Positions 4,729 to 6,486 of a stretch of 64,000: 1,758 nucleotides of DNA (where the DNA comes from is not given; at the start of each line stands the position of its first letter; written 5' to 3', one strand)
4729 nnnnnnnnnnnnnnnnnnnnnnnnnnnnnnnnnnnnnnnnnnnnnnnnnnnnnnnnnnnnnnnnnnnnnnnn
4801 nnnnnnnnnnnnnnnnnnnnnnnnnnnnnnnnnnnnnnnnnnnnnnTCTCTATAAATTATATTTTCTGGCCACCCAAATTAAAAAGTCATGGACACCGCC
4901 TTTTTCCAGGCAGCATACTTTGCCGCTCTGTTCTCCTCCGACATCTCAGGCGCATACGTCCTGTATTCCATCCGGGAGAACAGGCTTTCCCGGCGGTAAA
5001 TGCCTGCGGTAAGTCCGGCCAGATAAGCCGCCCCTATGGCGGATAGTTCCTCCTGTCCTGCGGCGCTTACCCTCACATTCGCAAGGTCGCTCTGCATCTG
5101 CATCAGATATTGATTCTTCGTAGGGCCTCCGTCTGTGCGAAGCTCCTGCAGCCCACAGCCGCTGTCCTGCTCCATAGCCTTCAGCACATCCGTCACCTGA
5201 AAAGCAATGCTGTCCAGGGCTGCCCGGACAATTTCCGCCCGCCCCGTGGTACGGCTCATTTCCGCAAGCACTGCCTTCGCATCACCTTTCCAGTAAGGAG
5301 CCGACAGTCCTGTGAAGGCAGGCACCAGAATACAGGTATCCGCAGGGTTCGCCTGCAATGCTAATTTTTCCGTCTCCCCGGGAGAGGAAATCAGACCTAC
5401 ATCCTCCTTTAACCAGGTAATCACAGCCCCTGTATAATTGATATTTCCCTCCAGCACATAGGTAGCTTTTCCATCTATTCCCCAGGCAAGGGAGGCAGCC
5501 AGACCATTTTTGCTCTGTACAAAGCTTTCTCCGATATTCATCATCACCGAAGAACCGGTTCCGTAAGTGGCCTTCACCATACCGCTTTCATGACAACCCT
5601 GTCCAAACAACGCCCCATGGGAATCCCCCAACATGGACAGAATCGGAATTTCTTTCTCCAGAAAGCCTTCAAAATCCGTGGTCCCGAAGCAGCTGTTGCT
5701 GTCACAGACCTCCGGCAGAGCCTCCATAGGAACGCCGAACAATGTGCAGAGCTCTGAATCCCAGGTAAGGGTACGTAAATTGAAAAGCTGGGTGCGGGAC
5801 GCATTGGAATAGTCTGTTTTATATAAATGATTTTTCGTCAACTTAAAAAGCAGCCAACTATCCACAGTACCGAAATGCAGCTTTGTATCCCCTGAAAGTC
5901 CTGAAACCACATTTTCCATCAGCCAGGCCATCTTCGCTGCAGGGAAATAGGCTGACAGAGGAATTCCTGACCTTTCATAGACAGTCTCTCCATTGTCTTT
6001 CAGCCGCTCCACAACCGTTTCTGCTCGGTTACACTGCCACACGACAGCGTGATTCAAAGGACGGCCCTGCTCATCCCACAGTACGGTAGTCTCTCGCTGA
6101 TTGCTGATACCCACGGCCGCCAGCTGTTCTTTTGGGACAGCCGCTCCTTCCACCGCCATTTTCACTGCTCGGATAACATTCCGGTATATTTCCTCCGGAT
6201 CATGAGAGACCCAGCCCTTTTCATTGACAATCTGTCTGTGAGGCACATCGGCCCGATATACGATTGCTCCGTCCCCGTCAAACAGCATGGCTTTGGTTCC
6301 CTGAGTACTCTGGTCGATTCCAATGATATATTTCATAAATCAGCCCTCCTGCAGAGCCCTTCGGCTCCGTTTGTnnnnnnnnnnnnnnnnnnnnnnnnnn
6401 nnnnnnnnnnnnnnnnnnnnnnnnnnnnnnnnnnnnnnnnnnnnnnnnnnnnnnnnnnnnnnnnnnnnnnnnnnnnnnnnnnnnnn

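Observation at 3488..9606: Complete-looking D-apiose release and catabolism operon in a Lachnospiraceae-type genome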

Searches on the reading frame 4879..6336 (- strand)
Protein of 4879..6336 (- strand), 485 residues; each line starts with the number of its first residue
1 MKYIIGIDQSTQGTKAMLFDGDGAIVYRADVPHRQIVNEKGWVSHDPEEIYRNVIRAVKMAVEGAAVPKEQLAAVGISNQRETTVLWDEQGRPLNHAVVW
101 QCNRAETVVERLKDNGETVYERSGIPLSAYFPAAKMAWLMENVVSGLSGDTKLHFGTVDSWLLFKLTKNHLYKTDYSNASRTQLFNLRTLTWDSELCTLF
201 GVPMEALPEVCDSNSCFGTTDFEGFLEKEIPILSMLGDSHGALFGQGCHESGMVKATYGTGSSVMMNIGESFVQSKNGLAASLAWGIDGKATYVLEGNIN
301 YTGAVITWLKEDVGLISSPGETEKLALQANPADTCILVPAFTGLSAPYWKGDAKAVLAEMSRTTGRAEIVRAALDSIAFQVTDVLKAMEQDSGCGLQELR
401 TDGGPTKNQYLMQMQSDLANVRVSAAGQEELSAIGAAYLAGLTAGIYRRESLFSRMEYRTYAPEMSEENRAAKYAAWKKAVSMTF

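Call 3: search_protein_families(library=pfam, proteins=[window:4879-6336:-])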
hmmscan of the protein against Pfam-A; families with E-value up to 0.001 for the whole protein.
window:4879-6336:- (485 aa): 2 families
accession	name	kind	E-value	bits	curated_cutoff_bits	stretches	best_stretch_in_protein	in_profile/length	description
PF00370.27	FGGY_N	-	8.4e-63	212.7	28.8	1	3-245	1-245/245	FGGY family of carbohydrate kinases, N-terminal domain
PF02782.22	FGGY_C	-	1.8e-33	116.4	27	1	255-442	2-196/198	FGGY family of carbohydrate kinases, C-terminal domain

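Call 4: search_protein_families(library=ncbifam, proteins=[window:4879-6336:-])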
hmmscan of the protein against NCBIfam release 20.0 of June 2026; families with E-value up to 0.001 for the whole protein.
window:4879-6336:- (485 aa): 12 families
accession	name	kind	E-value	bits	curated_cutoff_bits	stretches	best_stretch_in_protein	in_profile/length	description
NF000756.0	PRK00047.1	subfamily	4.3e-164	546.5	498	1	2-484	5-494/502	glycerol kinase GlpK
TIGR01311.1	glycerol_kin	equivalog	2.7e-162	540.5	590.35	1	2-484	1-493/496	glycerol kinase GlpK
TIGR01312.1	XylB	equivalog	2.9e-56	191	380.25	1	5-468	1-463/481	xylulokinase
TIGR01314.1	gntK_FGGY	equivalog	3.2e-45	154.6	648.55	1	3-458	1-464/505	gluconokinase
NF008187.0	PRK10939.1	equivalog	4.4e-27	94.9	528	1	1-478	3-497/521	autoinducer-2 kinase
NF011601.0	PRK15027.1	equivalog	1.7e-23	82.8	912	1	5-445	3-437/484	xylulokinase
TIGR02628.1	fuculo_kin_coli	equivalog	3.8e-22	78.9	470.9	1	10-449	9-447/465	L-fuculokinase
TIGR02627.1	rhamnulo_kin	equivalog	5.1e-19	68.2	527.95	1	35-436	35-427/454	rhamnulokinase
NF007925.0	PRK10640.1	equivalog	3.3e-18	65.4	639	1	70-436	72-433/489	rhamnulokinase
NF003154.0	PRK04123.1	equivalog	3.2e-16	59.1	428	1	331-473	379-522/554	ribulokinase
TIGR01315.1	5C_CHO_kinase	subfamily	4.6e-14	52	408.7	2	335-458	381-504/541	FGGY family pentulose kinase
TIGR01234.1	L-ribulokinase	equivalog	5.1e-12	45.3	583.25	1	322-449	363-490/536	ribulokinase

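Call 19: search_solved_structures(query=window:4879-6336:-, max_evalue=1e-30)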
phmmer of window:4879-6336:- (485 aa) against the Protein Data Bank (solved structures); distinct sequences matched with E-value up to 1e-30: 30.
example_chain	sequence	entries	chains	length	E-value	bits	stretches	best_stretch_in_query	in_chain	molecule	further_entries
3g25_A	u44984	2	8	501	2.4e-123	415.4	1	2-484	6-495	Glycerol kinase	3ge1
6k78_B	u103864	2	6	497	1.1e-122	413.2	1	2-482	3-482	Glycerol kinase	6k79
2zf5_O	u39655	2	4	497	3.4e-122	411.6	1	2-482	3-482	Glycerol kinase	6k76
6k78_A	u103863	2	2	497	7.5e-122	410.5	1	2-482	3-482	Glycerol kinase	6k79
3d7e_O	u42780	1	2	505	4.3e-121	408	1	2-484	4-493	Glycerol kinase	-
3ezw_A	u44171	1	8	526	5e-121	407.8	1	2-482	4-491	Glycerol kinase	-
1r59_O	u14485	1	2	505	6.8e-121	407.3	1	2-484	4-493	Glycerol kinase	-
3h3n_X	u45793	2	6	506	7e-121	407.3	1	2-484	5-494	Glycerol kinase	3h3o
3h45_X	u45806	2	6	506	7e-121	407.3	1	2-484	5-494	Glycerol kinase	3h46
3flc_O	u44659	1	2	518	7.6e-121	407.2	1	2-484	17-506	Glycerol kinase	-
1bo5_O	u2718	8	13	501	1.5e-120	406.1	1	2-482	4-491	PROTEIN (GLYCEROL KINASE) | GLYCEROL KINASE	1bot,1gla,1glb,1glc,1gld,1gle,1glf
1bu6_O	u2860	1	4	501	1.6e-120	406.1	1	2-482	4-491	PROTEIN (GLYCEROL KINASE)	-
1bwf_Y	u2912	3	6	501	3e-120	405.2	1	2-482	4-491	GLYCEROL KINASE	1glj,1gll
1xup_O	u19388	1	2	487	5.3e-120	404.4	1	3-481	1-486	Glycerol kinase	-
4e1j_A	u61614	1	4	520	9e-116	390.4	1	3-484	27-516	Glycerol kinase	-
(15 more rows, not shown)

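Call 35: search_dna_similar(query=window:4879-6336:-, collection=plasmids, mode=protein, max_rows=30, max_evalue=1e-60)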
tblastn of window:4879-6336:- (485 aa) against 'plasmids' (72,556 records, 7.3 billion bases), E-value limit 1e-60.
Records with a match: 565; places in all: 582; records where one place covers at least 80% of the query: 564.
Best place of each record, by identity: <60% 565.
By first word of the organism name: Rhizobium 157; Sinorhizobium 80; Pseudosulfitobacter 45; Agrobacterium 29; Thermus 20; Sulfitobacter 18; Paracoccus 17; Deinococcus 11; Azospirillum 11; Streptomyces 10; and 89 more.
By predicted mobility (MOB-suite, as given by PLSDB): non-mobilizable 373; conjugative 104; mobilizable 88.
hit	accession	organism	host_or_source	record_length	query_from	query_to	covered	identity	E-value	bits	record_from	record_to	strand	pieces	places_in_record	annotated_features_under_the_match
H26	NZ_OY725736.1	Monoglobus pectinilyticus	-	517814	2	481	99%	53.0%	1e-167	531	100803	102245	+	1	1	glycerol kinase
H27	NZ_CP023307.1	Lactiplantibacillus plantarum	Homo sapiens,fecal sample,healthy adult ...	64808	2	483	99%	48.9%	8e-154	491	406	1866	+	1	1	glpK: glycerol kinase GlpK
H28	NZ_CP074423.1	Lactiplantibacillus plantarum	Scylla serrata,Pure bacterial ...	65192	2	407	84%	51.6%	2e-134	436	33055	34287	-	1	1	FGGY family carbohydrate kinase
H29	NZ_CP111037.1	Haladaptatus caseinilyticus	cell culture,sediment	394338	3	485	100%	43.1%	1e-121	399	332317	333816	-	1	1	glpK: glycerol kinase GlpK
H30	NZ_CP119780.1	Haloarcula litorea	cell culture,sediment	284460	3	485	100%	42.9%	6e-118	388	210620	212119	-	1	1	glpK: glycerol kinase GlpK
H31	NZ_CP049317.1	Caballeronia sp. SBC2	whole organism,soil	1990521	2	482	99%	43.0%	6e-121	397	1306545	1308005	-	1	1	none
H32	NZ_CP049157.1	Caballeronia sp. SBC1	whole organism,soil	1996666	2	482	99%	43.0%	6e-121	397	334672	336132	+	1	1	none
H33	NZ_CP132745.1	Mycetohabitans endofungorum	-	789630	2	482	99%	42.8%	6e-118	388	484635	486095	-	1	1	glpK: glycerol kinase GlpK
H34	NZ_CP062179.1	Mycetohabitans endofungorum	Rhizopus microsporus,bacterial ...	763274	2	482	99%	42.8%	8e-118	387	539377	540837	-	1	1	glpK: glycerol kinase GlpK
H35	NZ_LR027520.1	Thermus thermophilus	-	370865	1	481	99%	42.8%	7e-113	373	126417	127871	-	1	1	glpK: glycerol kinase GlpK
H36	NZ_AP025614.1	Thermus thermophilus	-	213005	1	481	99%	42.8%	3e-111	369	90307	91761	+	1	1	glpK: glycerol kinase GlpK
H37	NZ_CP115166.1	Deinococcus aquaticus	Freshwater stream system, activated ...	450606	2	481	99%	42.9%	8e-122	399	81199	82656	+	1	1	glpK: glycerol kinase GlpK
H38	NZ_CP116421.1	Sulfitobacter faviae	Hexacorallia,culture,Cold water coral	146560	1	485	100%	42.3%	3e-118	389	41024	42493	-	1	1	glpK: glycerol kinase GlpK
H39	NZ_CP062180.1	Mycetohabitans endofungorum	Rhizopus microsporus,bacterial ...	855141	2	482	99%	42.6%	7e-118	388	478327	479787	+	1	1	glpK: glycerol kinase GlpK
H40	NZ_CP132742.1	Mycetohabitans endofungorum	Rhizopus microsporus,culture isolated ...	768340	2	482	99%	42.6%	8e-118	387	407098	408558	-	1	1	glpK: glycerol kinase GlpK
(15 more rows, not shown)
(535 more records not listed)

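Call 43: search_solved_structures(query=window:4879-6336:-, max_evalue=1e-118, show_alignments=5)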
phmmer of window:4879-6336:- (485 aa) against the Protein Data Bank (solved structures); distinct sequences matched with E-value up to 1e-118: 14.
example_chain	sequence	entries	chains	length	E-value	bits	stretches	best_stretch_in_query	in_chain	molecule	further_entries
3g25_A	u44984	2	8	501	2.4e-123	415.4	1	2-484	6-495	Glycerol kinase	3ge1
6k78_B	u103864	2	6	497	1.1e-122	413.2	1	2-482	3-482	Glycerol kinase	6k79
2zf5_O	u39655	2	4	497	3.4e-122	411.6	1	2-482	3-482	Glycerol kinase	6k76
6k78_A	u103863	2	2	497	7.5e-122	410.5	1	2-482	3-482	Glycerol kinase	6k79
3d7e_O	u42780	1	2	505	4.3e-121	408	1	2-484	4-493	Glycerol kinase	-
3ezw_A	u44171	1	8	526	5e-121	407.8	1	2-482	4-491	Glycerol kinase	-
1r59_O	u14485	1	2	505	6.8e-121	407.3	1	2-484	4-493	Glycerol kinase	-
3h3n_X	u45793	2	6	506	7e-121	407.3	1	2-484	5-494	Glycerol kinase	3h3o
3h45_X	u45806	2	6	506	7e-121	407.3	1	2-484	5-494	Glycerol kinase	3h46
3flc_O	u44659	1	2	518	7.6e-121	407.2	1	2-484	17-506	Glycerol kinase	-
1bo5_O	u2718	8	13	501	1.5e-120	406.1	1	2-482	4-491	PROTEIN (GLYCEROL KINASE) | GLYCEROL KINASE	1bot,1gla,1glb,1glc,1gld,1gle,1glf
1bu6_O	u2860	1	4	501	1.6e-120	406.1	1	2-482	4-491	PROTEIN (GLYCEROL KINASE)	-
1bwf_Y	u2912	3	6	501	3e-120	405.2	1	2-482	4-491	GLYCEROL KINASE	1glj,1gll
1xup_O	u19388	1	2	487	5.3e-120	404.4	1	3-481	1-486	Glycerol kinase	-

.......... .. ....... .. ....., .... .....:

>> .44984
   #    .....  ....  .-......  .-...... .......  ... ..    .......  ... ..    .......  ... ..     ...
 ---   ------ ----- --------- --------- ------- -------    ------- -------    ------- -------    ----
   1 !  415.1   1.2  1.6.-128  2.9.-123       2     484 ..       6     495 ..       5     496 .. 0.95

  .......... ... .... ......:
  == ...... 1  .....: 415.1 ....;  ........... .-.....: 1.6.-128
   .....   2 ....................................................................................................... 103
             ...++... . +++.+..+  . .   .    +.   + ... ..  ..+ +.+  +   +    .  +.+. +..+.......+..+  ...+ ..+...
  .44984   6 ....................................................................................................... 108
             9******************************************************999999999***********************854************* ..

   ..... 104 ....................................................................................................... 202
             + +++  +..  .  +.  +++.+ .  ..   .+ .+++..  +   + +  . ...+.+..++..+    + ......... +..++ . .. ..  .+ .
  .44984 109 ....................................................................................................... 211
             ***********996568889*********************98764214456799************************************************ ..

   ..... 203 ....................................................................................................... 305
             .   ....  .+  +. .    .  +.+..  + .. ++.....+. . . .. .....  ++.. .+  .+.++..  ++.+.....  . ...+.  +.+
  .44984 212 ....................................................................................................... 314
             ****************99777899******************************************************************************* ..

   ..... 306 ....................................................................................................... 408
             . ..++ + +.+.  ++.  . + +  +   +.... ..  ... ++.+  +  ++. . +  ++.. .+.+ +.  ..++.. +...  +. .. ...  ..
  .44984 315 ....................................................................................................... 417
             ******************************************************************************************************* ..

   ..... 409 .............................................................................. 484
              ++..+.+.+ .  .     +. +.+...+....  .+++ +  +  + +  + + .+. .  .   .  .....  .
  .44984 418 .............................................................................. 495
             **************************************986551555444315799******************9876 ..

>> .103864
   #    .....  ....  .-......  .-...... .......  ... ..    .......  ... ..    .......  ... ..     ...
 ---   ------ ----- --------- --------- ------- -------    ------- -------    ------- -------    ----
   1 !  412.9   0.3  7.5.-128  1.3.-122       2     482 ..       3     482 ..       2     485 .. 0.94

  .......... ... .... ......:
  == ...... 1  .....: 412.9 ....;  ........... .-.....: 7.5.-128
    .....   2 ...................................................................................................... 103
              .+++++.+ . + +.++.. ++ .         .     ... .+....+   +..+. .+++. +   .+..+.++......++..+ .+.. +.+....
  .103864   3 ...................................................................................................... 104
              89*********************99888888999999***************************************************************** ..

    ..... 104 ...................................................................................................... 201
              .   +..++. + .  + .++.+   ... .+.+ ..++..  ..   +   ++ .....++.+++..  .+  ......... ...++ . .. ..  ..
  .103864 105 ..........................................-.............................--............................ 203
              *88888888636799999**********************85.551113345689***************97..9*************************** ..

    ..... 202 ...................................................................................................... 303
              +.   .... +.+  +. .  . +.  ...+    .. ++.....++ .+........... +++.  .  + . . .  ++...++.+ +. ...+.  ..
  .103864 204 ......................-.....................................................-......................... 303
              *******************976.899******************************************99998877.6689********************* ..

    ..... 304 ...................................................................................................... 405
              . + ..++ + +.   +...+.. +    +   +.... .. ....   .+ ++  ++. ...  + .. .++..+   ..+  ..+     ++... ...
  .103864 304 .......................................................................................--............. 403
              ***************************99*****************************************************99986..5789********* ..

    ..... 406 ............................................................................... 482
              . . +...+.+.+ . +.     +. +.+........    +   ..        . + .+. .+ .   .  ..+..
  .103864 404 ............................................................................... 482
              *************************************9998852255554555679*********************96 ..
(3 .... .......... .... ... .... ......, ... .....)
